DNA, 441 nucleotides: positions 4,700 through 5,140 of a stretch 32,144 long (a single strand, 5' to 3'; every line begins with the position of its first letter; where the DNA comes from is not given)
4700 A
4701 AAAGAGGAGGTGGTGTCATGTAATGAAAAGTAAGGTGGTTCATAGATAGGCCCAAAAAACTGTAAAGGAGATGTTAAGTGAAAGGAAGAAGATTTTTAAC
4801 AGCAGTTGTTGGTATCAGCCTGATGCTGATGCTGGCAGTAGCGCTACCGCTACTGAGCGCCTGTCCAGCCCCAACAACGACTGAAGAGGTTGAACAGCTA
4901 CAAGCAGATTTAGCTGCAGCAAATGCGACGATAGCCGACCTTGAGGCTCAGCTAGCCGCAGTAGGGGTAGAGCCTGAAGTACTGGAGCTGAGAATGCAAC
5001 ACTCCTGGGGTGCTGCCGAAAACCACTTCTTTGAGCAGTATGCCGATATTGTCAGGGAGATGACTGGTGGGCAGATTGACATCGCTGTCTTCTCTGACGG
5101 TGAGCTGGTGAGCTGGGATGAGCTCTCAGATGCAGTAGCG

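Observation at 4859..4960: Near-identical lipoprotein tether cassette shared at DNA level by two unrelated binding proteins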

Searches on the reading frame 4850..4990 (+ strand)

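Call 41: search_protein_families(library=pfam, proteins=[window:4850-4990:+], max_evalue=1)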
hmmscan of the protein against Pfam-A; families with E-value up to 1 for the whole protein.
window:4850-4990:+ (47 aa): 8 families
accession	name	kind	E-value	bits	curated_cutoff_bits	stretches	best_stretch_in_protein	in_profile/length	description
PF16034.10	JAKMIP_CC3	-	0.004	17.3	30.2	1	10-42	106-138/200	JAKMIP CC3 domain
PF16326.10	ABC_tran_CTD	-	0.0076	16.9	32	1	12-39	8-35/69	ABC transporter C-terminal domain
PF23991.1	DUF7310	-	0.0086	17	40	1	9-38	27-56/83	Coiled-coil region of unknown function (DUF7310)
PF04977.20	DivIC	-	0.03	14.6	28.9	1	11-38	23-50/80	Septum formation initiator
PF22470.1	Histone_HNS_N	-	0.052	13.9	24.5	1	12-45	42-75/79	H-NS histone-like proteins, N-terminal domain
PF25443.1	ANG-1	-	0.074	13.7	28.5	1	11-45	52-86/105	ANG-1-like domain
PF20075.5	DUF6471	-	0.16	12.3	26.8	1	16-41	8-33/65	Domain of unknown function (DUF6471)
PF25621.1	PhiKZ_gp244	-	0.18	12.3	27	1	8-36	2-30/116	Bacteriophage PhiKZ capsid decoration protein gp244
